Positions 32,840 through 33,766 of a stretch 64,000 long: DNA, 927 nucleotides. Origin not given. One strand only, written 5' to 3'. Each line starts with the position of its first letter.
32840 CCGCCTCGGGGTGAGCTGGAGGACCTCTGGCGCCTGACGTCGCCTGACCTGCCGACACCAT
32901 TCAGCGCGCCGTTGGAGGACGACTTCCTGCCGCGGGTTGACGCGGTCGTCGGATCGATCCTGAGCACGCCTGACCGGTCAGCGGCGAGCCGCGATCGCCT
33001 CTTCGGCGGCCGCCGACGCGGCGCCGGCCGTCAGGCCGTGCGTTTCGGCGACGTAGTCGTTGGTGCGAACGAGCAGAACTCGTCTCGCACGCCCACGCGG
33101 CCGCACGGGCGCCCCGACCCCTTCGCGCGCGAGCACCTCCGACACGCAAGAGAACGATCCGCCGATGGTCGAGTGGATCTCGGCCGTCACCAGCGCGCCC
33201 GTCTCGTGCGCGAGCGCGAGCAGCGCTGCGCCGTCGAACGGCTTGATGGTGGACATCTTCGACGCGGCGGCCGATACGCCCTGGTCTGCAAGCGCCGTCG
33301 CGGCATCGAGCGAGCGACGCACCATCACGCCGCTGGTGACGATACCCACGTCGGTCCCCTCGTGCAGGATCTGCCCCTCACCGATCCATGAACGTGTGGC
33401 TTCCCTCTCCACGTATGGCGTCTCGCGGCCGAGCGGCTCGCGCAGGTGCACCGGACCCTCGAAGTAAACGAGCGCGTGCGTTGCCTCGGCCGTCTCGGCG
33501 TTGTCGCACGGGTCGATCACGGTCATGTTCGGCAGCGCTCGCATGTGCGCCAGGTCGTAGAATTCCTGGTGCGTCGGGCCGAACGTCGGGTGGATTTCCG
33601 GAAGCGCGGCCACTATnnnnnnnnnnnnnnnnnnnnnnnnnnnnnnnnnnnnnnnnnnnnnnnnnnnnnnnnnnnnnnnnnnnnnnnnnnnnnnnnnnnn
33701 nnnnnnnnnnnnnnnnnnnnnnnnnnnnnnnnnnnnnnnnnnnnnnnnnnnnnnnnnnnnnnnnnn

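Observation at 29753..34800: Every gene of a contiguous GntR / VOC / 2-oxoacid dehydrogenase E1 alpha-beta / split-transketolase module is inactivated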

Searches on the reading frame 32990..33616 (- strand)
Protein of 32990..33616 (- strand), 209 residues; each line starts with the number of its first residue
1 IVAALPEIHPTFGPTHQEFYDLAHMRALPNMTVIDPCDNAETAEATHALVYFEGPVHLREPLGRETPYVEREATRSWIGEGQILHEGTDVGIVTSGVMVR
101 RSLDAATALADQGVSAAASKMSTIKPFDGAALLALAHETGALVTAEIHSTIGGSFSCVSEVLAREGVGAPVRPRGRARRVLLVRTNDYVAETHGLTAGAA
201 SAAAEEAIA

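Call 23: find_homologous_proteins(query=window:32990-33616:-)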
Query window:32990-33616:- (209 aa): 319 proteins with E <= 0.001 among 6704 candidates; the best 120 are listed.
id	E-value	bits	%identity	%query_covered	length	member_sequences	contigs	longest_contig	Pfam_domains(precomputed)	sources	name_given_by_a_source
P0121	3.9e-130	449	100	100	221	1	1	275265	PF02780.26,PF02779.30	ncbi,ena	-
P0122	1.8e-96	339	82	94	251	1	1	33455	PF02780.26,PF02779.30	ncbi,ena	-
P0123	3.8e-85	302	74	94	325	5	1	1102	PF02780.26,PF02779.30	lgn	-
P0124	6.5e-84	298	71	100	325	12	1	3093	PF02780.26,PF02779.30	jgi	jgi:transketolase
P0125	7.0e-84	298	75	94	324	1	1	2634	PF02780.26,PF02779.30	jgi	jgi:transketolase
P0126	1.5e-83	297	71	100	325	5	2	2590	PF02780.26,PF02779.30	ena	-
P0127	5.0e-83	295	71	100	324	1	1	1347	PF02780.26,PF02779.30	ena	-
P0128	1.2e-82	294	72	94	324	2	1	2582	PF02780.26,PF02779.30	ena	-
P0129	1.9e-82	294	70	100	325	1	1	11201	PF02780.26,PF02779.30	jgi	jgi:transketolase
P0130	1.6e-81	291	71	100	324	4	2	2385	PF02780.26,PF02779.30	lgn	-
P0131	1.7e-81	290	70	100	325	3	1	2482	PF02780.26,PF02779.30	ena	-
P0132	1.8e-81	290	73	94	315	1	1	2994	PF02780.26,PF02779.30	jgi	jgi:transketolase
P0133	7.2e-81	288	72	100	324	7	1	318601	PF02780.26,PF02779.30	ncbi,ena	-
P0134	2.4e-80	287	69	100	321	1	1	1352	PF02780.26,PF02779.30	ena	-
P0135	4.7e-80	286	68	100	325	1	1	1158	PF02780.26,PF02779.30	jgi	jgi:transketolase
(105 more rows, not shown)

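Call 25: find_encoding_contigs(protein=P0121, flank=10000, max_places=4)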
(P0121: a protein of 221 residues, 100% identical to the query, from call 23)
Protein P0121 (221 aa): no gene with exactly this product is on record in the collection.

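Call 26: find_encoding_contigs(protein=P0122, flank=10000, max_places=4)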
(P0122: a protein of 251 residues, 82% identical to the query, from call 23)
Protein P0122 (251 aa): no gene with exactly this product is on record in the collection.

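Call 27: list_cluster_members(proteins=[P0121, P0122, P0133])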
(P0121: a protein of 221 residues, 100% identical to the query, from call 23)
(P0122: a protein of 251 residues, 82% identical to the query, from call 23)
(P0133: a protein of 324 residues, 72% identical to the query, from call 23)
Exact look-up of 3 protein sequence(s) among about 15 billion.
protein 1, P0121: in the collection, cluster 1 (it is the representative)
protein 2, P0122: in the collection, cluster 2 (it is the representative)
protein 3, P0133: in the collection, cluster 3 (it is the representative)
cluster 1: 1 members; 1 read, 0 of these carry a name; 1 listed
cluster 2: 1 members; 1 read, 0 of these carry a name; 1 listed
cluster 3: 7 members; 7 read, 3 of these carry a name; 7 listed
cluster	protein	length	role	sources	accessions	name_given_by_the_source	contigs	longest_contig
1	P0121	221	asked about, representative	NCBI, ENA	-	-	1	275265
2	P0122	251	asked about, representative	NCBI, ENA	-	-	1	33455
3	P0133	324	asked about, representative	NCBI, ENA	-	-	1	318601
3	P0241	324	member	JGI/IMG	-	transketolase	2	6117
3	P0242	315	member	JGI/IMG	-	transketolase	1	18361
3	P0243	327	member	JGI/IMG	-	transketolase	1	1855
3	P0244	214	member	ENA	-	-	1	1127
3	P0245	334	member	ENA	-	-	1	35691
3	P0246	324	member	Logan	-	-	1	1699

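Call 29: find_encoding_contigs(protein=P0129, flank=10000, max_places=2)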
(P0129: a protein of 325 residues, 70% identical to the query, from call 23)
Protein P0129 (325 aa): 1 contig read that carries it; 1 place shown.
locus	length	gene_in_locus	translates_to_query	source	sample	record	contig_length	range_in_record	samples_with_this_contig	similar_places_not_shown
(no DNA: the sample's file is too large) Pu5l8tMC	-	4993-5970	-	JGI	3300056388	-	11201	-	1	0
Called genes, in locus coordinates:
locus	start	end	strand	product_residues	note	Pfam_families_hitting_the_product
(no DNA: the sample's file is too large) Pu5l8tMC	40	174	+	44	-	-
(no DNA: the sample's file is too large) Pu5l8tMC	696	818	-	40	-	-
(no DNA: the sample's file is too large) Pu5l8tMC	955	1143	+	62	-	-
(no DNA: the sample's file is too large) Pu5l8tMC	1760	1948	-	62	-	PF00313:CSD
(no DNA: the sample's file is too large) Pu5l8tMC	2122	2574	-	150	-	PF10604:Polyketide_cyc2, PF03364:Polyketide_cyc (faint)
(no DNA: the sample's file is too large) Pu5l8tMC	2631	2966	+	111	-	PF04993:TfoX_N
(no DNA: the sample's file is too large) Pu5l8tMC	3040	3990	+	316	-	PF08240:ADH_N, PF00107:ADH_zinc_N, PF13602:ADH_zinc_N_2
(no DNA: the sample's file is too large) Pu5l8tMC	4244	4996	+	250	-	PF00456:Transketolase_N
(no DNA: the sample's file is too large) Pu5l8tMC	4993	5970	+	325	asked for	PF02779:Transket_pyr, PF02780:Transketolase_C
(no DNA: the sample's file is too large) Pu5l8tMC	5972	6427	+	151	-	PF00903:Glyoxalase, PF13669:Glyoxalase_4, PF18029:Glyoxalase_6 (weak)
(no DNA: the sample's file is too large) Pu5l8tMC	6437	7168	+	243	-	PF00392:GntR, PF07729:FCD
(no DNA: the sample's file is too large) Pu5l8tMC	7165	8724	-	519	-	PF25837:Apionate_lact_N, PF25838:Apionate_lact_M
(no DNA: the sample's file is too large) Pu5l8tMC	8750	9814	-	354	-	PF01168:Ala_racemase_N, PF14031:D-ser_dehydrat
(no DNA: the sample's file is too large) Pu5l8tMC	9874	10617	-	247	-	PF00106:adh_short, PF08659:KR, PF13561:adh_short_C2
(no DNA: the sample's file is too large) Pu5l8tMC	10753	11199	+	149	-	?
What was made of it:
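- The pair is missing from the JGI contig (call 29).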

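Call 30: find_encoding_contigs(protein=P0133, flank=10000, max_places=2)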
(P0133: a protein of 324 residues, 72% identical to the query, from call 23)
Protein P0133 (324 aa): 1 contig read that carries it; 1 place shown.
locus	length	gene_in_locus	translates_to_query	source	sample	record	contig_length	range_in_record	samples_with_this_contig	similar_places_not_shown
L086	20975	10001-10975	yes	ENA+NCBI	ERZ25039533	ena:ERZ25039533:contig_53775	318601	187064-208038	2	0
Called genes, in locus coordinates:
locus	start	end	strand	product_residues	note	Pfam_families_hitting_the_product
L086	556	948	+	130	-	PF07366:SnoaL, PF12680:SnoaL_2, PF13474:SnoaL_3 (weak)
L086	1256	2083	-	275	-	PF00528:BPD_transp_1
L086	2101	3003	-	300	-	PF00528:BPD_transp_1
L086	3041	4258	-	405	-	PF01547:SBP_bac_1, PF13416:SBP_bac_8, PF13343:SBP_bac_6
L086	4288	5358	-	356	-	PF01321:Creatinase_N (weak), PF00557:Peptidase_M24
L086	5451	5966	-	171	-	PF08281:Sigma70_r4_2 (weak), PF13404:HTH_AsnC-type, PF13412:HTH_24, PF08279:HTH_11 (weak), PF01037:AsnC_trans_reg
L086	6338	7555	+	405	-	PF00211:Guanylate_cyc (weak)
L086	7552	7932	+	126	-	PF10823:DUF2568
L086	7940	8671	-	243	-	PF00753:Lactamase_B, PF19583:ODP (weak), PF23023:Anti-Pycsar_Apyc1, PF12706:Lactamase_B_2 (weak)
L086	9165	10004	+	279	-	PF00456:Transketolase_N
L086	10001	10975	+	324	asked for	PF02779:Transket_pyr, PF02780:Transketolase_C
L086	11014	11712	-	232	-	PF02779:Transket_pyr, PF02780:Transketolase_C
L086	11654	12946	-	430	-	PF00676:E1_dh, PF02775:TPP_enzyme_C (weak), PF02779:Transket_pyr (weak)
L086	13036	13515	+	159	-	PF00903:Glyoxalase, PF13669:Glyoxalase_4, PF18029:Glyoxalase_6 (weak)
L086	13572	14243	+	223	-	PF00392:GntR, PF07729:FCD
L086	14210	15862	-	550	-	PF25837:Apionate_lact_N, PF25838:Apionate_lact_M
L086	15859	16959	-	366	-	PF01168:Ala_racemase_N, PF14031:D-ser_dehydrat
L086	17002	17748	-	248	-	PF00106:adh_short, PF08659:KR, PF13561:adh_short_C2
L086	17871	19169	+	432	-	PF00120:Gln-synt_C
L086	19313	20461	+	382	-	PF01547:SBP_bac_1, PF13343:SBP_bac_6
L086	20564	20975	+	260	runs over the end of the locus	PF00528:BPD_transp_1 (weak)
